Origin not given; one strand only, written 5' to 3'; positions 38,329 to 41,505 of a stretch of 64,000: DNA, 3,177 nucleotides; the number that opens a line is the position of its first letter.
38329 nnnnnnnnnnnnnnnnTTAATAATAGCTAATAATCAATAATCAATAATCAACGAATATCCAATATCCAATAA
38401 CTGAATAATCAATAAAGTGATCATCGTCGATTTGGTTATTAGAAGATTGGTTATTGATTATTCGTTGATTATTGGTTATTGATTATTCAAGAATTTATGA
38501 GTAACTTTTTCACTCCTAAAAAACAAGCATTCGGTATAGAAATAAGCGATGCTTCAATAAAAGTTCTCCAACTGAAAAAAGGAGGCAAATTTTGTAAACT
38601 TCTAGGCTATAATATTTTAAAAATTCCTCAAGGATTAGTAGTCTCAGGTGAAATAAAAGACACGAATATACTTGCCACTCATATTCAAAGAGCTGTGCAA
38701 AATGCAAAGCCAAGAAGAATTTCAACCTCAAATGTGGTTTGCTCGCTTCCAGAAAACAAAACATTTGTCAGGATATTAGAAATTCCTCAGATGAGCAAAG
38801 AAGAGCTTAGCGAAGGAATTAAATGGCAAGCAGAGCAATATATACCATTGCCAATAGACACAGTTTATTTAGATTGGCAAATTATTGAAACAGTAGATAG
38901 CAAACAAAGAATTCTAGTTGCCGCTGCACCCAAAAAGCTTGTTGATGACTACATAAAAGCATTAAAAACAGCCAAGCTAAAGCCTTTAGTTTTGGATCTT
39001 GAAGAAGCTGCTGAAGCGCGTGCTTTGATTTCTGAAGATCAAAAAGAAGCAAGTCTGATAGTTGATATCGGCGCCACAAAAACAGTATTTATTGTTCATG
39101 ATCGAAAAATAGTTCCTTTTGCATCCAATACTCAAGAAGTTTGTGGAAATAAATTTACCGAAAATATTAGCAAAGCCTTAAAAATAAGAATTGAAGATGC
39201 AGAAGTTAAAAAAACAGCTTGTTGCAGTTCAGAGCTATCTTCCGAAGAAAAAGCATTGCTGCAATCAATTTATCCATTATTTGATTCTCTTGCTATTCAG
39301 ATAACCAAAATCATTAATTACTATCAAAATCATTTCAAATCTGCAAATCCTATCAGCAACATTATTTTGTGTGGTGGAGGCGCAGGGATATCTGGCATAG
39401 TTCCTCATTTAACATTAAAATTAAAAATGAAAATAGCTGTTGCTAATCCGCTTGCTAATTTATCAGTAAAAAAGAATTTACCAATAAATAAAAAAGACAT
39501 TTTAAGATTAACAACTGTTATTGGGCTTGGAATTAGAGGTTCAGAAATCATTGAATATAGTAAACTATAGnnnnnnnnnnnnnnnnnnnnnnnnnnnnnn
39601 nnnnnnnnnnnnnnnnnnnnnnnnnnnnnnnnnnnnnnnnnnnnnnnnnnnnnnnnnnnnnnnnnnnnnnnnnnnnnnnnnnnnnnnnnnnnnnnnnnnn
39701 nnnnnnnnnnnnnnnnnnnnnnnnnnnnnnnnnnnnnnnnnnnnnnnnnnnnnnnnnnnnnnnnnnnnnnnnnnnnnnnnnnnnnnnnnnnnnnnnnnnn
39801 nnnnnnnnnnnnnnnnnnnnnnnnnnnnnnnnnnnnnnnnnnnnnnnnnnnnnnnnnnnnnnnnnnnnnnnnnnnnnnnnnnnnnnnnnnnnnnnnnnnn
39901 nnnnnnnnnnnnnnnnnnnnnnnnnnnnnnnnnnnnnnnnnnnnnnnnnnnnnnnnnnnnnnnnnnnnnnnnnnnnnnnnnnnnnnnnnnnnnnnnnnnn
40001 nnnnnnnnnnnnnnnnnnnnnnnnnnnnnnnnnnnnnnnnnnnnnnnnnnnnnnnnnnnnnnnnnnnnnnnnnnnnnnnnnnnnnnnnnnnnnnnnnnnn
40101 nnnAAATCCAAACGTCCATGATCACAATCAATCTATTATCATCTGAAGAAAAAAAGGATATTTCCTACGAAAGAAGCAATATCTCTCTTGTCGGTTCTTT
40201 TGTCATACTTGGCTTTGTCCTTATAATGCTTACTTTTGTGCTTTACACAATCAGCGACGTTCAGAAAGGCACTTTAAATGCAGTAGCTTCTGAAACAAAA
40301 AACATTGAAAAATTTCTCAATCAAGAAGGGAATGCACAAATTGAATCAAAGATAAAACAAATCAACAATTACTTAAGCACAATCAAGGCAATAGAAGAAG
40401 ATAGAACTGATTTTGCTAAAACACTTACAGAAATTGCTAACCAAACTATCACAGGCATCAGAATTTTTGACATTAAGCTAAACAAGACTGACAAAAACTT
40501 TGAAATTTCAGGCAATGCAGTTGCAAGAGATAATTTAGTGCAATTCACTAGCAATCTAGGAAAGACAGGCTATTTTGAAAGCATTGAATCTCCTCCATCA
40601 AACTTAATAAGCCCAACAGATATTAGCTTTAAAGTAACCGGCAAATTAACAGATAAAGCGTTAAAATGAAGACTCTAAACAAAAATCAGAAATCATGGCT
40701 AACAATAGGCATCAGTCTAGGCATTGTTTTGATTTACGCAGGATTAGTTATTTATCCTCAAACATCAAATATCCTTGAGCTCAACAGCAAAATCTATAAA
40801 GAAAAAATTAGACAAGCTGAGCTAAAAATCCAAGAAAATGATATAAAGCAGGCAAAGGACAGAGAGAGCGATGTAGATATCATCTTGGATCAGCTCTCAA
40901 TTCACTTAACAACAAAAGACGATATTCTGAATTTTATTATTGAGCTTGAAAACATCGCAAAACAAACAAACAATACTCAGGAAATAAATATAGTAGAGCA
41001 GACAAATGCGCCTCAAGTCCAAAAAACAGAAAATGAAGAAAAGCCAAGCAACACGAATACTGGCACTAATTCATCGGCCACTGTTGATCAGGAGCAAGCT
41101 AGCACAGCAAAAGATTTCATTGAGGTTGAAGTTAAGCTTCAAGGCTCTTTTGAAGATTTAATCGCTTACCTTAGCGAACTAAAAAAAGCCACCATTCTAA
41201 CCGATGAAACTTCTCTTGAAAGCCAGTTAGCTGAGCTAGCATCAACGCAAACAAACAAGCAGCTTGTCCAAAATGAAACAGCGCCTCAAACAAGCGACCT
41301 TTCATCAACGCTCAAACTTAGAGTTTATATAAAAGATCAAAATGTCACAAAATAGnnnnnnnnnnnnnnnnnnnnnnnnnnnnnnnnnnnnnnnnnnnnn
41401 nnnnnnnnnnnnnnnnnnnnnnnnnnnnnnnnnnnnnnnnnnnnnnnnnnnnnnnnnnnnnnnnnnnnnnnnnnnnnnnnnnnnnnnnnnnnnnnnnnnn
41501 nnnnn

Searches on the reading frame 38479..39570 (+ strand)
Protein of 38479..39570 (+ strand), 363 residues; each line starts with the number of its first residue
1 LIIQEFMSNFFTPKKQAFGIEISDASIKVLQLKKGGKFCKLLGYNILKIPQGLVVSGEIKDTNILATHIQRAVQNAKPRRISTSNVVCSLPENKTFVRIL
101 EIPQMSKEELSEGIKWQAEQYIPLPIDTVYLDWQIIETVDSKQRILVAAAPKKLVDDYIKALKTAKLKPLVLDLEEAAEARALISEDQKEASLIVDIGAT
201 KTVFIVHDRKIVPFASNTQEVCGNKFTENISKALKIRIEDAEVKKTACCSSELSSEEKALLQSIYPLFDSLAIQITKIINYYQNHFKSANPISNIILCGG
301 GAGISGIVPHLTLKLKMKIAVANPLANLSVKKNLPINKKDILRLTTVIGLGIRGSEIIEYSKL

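Call 6: search_protein_families(library=pfam, proteins=[window:38479-39570:+], max_evalue=0.01)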
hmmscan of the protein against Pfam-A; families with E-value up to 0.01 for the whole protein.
window:38479-39570:+ (363 aa): 4 families
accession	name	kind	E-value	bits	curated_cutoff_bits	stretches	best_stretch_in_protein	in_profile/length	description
PF11104.14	PilM_2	-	3.3e-47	161.5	27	1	19-353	1-338/340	Type IV pilus assembly protein PilM;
PF14450.12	FtsA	-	4.3e-09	37.2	31.8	1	194-324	2-112/127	Cell division protein FtsA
PF06723.19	MreB_Mbl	-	3.9e-05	23.1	27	0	187-235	142-189/327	MreB/Mbl protein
PF21522.3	MreB-like_C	-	0.0032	18.5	27.8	1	194-303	1-115/123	Archaeal actin homologue MreB-like, C-terminal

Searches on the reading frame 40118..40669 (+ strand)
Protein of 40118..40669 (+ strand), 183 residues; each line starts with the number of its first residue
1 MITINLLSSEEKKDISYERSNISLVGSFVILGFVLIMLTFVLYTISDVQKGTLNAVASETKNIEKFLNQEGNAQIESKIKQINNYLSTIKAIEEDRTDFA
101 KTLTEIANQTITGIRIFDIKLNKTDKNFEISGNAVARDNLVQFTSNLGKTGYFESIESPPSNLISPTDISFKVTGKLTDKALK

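Call 6: search_protein_families(library=pfam, proteins=[window:40118-40669:+], max_evalue=0.01)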
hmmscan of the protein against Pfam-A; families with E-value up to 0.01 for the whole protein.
window:40118-40669:+ (183 aa): 2 families
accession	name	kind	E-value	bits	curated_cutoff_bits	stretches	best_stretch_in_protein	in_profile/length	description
PF05137.18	PilN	-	0.00094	19.6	22.8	1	103-157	3-55/78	Fimbrial assembly protein (PilN)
PF13700.11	DUF4158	-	0.0064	16.8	27.4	1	7-121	27-142/165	Domain of unknown function (DUF4158)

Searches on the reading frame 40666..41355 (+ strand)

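Call 6: search_protein_families(library=pfam, proteins=[window:40666-41355:+], max_evalue=0.01)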
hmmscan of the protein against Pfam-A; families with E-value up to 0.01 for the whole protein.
window:40666-41355:+ (229 aa): 1 family
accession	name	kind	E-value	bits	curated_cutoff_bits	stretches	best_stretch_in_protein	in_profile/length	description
PF10741.14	T2SSM_b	-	0.0079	16.5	21.7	1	133-200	32-89/111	Type II secretion system (T2SS), protein M subtype b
